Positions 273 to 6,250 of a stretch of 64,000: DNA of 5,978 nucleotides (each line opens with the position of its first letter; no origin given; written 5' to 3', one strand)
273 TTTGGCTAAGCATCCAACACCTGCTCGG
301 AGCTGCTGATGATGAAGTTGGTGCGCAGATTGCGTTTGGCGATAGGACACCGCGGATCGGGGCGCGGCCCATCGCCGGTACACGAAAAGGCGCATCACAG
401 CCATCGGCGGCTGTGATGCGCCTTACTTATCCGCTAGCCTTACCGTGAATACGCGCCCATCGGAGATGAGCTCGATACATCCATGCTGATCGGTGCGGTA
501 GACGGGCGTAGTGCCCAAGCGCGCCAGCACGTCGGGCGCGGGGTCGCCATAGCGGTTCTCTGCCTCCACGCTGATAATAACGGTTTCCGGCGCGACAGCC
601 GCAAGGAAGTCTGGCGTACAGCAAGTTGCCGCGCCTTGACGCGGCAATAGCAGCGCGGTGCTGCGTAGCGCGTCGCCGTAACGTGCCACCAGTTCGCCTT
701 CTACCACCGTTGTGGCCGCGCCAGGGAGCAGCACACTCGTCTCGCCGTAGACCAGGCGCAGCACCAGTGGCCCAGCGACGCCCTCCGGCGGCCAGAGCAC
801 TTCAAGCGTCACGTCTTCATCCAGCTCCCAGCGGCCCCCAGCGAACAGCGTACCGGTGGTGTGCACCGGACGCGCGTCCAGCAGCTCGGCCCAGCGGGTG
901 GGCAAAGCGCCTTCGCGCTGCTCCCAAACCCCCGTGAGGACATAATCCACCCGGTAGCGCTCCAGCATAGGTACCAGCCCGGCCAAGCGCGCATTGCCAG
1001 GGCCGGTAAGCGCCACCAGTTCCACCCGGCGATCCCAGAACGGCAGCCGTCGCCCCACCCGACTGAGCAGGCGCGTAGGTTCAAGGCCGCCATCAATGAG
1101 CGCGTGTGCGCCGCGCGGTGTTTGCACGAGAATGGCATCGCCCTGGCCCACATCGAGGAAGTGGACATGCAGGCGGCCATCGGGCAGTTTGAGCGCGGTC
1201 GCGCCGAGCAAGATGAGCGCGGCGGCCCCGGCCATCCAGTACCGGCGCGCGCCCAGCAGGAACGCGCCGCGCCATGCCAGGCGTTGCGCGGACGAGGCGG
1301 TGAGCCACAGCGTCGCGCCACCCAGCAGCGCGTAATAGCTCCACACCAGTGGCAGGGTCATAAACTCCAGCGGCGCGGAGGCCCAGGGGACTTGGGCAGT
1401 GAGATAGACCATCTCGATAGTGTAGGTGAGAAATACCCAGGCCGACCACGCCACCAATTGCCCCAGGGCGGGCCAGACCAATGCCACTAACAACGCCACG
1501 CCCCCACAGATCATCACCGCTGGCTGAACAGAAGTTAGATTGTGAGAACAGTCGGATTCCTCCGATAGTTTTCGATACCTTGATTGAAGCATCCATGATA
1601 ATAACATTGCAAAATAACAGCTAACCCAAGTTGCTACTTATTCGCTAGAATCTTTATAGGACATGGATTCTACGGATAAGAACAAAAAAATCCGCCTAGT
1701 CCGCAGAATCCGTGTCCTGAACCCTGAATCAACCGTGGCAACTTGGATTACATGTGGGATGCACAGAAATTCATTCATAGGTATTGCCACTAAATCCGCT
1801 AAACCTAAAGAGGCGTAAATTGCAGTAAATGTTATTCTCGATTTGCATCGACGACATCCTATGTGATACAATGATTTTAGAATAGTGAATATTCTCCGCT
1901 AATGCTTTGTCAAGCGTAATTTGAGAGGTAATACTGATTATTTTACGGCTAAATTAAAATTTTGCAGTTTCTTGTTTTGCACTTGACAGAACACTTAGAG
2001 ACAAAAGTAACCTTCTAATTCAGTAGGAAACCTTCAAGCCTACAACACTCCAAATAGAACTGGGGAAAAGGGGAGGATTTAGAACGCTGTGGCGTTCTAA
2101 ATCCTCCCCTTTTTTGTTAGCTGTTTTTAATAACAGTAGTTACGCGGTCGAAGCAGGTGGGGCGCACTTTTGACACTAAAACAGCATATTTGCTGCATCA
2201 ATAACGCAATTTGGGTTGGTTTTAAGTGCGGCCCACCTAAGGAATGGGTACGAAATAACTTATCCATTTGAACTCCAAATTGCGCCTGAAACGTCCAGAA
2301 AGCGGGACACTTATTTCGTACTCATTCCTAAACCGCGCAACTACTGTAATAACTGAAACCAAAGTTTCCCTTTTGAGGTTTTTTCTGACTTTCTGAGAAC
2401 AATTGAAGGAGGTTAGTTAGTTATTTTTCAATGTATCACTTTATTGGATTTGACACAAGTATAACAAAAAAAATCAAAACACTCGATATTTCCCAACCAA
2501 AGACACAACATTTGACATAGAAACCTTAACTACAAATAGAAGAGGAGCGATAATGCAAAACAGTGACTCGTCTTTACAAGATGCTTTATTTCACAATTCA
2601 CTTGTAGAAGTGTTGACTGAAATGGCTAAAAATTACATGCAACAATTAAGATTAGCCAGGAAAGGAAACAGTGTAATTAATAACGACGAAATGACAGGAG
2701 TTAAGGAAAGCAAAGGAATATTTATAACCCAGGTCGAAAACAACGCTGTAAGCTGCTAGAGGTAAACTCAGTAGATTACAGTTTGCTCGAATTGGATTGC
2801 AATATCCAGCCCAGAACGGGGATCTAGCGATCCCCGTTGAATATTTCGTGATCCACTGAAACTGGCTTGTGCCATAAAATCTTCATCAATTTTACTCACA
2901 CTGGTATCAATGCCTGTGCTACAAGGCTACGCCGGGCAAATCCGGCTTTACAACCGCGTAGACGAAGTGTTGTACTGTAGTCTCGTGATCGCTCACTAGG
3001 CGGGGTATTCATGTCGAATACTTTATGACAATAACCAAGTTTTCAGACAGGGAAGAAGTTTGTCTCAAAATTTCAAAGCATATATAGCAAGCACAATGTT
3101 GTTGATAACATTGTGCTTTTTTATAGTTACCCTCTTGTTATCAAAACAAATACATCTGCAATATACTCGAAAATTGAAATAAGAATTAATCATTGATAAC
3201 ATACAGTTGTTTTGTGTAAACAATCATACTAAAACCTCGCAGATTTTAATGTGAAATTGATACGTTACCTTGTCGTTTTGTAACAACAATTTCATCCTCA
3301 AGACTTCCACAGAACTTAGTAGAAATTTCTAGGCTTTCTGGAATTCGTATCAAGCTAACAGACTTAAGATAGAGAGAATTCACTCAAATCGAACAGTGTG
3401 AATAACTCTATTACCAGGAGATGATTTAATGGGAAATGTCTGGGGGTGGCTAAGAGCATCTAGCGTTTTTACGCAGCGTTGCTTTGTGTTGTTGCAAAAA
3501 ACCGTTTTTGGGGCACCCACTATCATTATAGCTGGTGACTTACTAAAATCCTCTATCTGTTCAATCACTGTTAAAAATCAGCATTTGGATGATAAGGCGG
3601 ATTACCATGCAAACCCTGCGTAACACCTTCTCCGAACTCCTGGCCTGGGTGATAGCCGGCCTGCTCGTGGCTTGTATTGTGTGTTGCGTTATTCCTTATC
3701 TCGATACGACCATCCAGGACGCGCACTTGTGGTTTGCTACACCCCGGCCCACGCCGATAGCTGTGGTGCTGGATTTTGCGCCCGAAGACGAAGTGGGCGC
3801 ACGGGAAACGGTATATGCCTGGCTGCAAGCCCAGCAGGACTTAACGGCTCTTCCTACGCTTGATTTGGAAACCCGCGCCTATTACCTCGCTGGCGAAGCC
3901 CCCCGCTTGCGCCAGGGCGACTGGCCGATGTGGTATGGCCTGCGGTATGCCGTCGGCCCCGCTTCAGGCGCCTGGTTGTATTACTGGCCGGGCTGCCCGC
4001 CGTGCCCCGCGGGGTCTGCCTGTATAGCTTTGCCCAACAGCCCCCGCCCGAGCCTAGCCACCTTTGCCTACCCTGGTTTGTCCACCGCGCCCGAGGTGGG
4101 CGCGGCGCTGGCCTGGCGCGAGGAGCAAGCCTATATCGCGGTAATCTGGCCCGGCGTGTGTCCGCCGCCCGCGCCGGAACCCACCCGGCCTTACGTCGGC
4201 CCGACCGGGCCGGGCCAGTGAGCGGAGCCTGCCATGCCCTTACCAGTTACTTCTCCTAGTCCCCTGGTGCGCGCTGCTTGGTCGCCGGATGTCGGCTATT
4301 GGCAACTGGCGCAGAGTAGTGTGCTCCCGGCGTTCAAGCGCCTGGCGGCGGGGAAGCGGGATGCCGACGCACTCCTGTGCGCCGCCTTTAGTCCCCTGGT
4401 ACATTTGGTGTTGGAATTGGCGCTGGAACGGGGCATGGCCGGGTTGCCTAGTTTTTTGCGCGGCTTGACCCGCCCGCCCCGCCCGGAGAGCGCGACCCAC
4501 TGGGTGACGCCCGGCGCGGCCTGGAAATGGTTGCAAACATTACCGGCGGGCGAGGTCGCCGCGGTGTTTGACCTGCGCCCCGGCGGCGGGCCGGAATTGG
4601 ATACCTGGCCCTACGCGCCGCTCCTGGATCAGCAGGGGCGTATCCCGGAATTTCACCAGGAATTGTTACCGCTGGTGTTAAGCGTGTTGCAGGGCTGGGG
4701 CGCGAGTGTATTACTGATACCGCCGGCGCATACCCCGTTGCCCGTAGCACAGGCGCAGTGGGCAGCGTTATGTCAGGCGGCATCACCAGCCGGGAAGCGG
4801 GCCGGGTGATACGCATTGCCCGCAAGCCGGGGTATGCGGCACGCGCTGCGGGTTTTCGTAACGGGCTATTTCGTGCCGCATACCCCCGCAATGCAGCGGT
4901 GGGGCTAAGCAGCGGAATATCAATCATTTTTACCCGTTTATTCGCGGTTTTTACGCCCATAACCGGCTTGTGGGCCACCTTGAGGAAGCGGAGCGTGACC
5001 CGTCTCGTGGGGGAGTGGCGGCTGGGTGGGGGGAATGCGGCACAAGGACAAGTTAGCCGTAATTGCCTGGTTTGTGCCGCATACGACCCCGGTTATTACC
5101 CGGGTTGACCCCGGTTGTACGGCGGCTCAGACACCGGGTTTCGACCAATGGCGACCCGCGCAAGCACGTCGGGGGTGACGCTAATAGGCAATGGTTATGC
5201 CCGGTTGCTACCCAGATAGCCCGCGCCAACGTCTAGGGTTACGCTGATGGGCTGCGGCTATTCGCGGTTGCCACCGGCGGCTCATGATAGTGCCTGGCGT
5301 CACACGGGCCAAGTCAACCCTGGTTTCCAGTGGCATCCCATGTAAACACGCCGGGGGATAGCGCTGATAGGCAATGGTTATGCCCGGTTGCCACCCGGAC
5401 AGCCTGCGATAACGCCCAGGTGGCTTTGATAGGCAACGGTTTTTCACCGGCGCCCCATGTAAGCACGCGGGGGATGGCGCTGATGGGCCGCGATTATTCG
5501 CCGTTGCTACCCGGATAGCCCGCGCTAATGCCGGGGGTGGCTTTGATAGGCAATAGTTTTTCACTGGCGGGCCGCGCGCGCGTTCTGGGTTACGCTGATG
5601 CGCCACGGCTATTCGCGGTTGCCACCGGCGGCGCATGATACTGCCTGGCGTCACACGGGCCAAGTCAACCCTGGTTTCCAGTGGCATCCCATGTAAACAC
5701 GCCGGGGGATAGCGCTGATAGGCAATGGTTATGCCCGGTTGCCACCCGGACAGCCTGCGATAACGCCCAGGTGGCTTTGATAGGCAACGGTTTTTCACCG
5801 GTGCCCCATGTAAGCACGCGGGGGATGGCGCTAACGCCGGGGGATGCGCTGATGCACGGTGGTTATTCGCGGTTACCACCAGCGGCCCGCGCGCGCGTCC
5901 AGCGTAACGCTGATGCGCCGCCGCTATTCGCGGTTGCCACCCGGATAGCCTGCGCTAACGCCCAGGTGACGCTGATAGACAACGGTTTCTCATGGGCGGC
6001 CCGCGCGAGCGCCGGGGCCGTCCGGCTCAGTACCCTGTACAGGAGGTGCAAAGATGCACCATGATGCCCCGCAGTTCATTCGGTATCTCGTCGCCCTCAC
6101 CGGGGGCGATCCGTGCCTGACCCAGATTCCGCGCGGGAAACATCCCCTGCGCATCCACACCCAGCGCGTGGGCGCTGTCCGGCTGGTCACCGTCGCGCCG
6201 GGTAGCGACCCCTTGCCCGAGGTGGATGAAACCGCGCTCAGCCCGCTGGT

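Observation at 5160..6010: Non-coding higher-order tandem repeat array upstream of a mobile-element-like replication module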

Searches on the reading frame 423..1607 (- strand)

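Call 7: search_protein_families(library=pfam, proteins=[window:423-1607:-], max_evalue=0.01)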
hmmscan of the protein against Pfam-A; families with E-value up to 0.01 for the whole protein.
window:423-1607:- (394 aa): 0 families

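Call 14: search_protein_families(library=ncbifam, proteins=[window:423-1607:-], max_evalue=0.1)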
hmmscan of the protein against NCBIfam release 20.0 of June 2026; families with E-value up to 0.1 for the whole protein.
window:423-1607:- (394 aa): 2 families
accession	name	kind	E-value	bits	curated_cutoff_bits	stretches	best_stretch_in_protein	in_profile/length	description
NF008580.0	PRK11539.1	equivalog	2.6e-12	45.9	969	1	253-364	593-708/758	ComEC family protein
TIGR00361.1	ComEC_Rec2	equivalog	1.3e-11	43.4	190.05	1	146-376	441-663/663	DNA internalization-related competence protein ComEC/Rec2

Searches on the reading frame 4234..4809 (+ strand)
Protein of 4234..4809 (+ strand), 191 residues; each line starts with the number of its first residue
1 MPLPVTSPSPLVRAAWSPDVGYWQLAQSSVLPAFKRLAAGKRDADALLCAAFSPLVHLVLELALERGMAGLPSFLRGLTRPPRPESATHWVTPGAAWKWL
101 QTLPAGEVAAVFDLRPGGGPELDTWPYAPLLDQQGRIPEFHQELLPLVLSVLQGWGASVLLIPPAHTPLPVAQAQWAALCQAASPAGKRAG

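Call 7: search_protein_families(library=pfam, proteins=[window:4234-4809:+], max_evalue=0.01)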
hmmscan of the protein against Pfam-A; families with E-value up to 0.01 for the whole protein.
window:4234-4809:+ (191 aa): 0 families

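Call 13: search_protein_families(library=phrogs, proteins=[window:4234-4809:+], max_evalue=0.1)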
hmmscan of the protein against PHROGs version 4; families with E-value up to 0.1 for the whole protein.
window:4234-4809:+ (191 aa): 0 families

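Call 14: search_protein_families(library=ncbifam, proteins=[window:4234-4809:+], max_evalue=0.1)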
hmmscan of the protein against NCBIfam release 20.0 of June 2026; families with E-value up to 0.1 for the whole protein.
window:4234-4809:+ (191 aa): 0 families

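Call 61: find_encoding_contigs(protein=window:4234-4809:+, flank=6000, max_places=10)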
Protein window:4234-4809:+ (191 aa): 11 contigs read that carry it; 6 places shown.
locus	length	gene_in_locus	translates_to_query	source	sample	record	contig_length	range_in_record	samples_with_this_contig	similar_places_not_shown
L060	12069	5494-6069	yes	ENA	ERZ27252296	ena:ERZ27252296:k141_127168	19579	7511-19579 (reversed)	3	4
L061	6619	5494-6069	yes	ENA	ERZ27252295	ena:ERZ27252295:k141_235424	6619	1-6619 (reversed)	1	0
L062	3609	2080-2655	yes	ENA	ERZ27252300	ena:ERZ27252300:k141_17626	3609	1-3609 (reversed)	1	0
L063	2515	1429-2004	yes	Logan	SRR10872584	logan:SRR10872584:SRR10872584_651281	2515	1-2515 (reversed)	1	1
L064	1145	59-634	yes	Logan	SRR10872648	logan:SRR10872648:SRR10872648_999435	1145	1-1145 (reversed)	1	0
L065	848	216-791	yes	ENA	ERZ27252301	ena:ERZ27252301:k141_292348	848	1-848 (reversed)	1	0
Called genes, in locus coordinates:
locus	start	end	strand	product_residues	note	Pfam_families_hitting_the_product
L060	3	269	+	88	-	?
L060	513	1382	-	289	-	PF01471:PG_binding_1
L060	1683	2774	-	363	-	-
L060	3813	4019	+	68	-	-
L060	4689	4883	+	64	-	-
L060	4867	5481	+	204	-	-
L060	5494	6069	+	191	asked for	-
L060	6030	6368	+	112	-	-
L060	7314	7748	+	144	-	-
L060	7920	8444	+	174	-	-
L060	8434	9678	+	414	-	-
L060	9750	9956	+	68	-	-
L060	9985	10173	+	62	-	-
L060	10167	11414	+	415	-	PF13481:AAA_25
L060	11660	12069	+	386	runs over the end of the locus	PF01807:Zn_ribbon_DnaG, PF13155:Toprim_2 (weak)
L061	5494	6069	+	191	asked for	-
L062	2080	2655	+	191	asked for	-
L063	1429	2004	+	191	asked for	-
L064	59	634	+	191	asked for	-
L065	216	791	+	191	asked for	-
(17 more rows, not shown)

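Call 91: search_solved_structures(query=A4, max_evalue=10)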
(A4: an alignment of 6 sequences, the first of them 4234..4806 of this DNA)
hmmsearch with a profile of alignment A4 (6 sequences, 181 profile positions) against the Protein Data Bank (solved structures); distinct sequences matched with E-value up to 10: 3.
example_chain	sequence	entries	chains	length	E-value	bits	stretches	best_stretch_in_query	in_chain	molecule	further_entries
2azw_A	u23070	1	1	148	0.87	12.5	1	64-104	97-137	MutT/nudix family protein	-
8zuf_B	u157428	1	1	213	1.3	12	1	111-145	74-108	MOW15-22 RBD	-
9c6o_B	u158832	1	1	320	1.3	11.9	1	111-145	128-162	MOW15-22 RBD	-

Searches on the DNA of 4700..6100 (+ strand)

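Call 11: search_dna_similar(query=window:5100-6050:+, collection=plasmids, mode=distant)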
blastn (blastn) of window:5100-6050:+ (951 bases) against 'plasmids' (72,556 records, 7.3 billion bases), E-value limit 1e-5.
No match.
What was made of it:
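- On Dispersed REP/MITE/MIRU-like repeat: None in the plasmid collection (call 11).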

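Call 106: search_rna_families(source=window, start=4700, end=6100, threshold=evalue, max_evalue=1)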
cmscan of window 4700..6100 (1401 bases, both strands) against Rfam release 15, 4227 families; matches with E-value up to 1: 0.
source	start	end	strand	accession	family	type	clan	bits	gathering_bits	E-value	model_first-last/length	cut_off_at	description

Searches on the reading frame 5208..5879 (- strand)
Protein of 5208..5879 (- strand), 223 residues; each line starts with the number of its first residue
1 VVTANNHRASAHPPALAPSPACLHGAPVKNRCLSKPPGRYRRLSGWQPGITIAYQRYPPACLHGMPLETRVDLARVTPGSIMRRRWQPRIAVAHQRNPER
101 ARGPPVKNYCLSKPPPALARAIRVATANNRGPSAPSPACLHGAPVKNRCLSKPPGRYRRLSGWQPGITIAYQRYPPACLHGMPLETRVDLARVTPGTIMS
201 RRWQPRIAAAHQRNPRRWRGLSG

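Call 70: find_homologous_proteins(query=window:5208-5879:-, max_evalue=0.01)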
Query window:5208-5879:-: 2115 candidates shared short words with the query, none scored E <= 0.01.
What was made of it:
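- Tried and rejected: No hits, and the ORF itself is not even called, so the result is uninformative (call 70).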
